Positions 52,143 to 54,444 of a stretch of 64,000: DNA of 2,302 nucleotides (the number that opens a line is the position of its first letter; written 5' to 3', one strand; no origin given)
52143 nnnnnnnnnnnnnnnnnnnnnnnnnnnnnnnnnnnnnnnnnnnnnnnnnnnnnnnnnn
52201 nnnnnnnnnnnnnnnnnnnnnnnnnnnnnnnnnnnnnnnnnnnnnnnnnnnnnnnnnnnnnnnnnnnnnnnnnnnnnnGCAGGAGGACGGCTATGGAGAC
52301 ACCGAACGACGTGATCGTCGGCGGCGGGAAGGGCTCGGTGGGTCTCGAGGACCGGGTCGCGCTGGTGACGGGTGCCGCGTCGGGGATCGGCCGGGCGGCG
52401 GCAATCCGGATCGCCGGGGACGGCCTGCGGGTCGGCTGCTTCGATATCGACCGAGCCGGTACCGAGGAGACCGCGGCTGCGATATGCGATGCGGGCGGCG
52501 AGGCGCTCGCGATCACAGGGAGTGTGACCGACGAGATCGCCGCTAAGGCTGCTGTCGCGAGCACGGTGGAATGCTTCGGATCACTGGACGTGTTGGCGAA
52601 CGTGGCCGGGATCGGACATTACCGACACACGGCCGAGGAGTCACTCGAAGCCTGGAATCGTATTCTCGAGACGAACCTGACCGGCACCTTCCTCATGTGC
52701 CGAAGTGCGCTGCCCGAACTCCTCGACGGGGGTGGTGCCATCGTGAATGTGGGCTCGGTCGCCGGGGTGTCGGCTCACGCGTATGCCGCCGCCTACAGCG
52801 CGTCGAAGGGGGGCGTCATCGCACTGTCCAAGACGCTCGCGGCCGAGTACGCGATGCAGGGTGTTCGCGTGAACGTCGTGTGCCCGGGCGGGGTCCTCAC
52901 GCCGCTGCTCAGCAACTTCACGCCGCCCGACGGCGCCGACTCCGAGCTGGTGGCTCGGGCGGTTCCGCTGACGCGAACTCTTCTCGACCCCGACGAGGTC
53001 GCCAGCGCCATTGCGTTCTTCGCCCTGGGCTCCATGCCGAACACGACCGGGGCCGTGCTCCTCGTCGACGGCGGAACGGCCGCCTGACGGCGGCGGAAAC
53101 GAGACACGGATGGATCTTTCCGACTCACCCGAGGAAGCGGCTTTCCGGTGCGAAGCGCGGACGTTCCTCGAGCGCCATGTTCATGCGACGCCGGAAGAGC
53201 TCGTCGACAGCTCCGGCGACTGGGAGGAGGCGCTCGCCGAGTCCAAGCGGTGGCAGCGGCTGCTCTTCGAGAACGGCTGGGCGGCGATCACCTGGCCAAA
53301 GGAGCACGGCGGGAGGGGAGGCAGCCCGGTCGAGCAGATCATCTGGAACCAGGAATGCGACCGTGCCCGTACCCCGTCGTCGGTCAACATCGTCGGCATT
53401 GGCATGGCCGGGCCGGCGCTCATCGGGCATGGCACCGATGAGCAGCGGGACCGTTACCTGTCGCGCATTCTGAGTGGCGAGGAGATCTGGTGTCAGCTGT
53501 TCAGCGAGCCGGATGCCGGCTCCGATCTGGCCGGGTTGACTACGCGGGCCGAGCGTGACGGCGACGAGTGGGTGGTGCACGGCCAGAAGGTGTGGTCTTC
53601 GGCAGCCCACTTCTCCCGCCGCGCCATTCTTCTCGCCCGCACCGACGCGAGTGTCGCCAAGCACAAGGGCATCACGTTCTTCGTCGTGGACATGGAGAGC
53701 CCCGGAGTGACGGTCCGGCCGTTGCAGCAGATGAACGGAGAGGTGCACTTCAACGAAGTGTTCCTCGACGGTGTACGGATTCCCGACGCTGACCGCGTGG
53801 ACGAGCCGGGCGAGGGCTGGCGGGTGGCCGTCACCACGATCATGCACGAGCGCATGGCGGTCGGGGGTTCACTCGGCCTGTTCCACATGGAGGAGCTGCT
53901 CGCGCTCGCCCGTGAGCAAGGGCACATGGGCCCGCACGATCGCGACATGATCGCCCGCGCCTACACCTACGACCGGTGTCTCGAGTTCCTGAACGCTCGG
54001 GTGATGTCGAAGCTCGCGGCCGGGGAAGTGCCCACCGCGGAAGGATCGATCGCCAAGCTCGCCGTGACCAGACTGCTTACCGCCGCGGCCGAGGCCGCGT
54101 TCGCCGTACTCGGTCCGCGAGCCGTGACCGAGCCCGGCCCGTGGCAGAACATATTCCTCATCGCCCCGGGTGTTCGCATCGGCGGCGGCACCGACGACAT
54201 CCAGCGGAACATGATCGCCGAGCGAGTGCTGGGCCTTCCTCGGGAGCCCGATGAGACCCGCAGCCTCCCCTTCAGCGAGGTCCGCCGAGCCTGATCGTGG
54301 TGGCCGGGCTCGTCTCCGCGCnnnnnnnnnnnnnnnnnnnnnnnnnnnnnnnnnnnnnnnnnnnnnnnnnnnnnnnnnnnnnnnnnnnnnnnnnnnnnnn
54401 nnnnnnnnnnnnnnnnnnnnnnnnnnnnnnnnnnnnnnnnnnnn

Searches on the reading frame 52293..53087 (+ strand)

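Call 39: search_protein_families(library=pfam, proteins=[window:52293-53087:+], max_evalue=0.001)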
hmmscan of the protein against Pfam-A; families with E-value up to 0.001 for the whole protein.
window:52293-53087:+ (264 aa): 3 families
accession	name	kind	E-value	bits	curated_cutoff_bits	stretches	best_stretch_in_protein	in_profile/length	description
PF13561.12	adh_short_C2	-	1e-53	182.8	27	1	27-262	1-235/236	Enoyl-(Acyl carrier protein) reductase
PF00106.31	adh_short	-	4.8e-53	180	26.6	1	21-209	1-190/195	short chain dehydrogenase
PF08659.16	KR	-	2.9e-06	27.8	22.6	1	23-176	3-157/180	KR domain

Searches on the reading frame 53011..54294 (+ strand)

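Call 39: search_protein_families(library=pfam, proteins=[window:53011-54294:+], max_evalue=0.001)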
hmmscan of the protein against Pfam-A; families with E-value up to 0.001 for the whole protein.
window:53011-54294:+ (427 aa): 3 families
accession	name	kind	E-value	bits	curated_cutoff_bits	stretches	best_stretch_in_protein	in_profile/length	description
PF00441.29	Acyl-CoA_dh_1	-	2e-21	77.2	22.4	1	267-407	1-150/150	Acyl-CoA dehydrogenase, C-terminal domain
PF02770.24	Acyl-CoA_dh_M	-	9.8e-20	71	33.3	1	161-243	1-83/97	Acyl-CoA dehydrogenase, middle domain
PF02771.21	Acyl-CoA_dh_N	-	4.3e-19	69.4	22.9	1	39-157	1-113/113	Acyl-CoA dehydrogenase, N-terminal domain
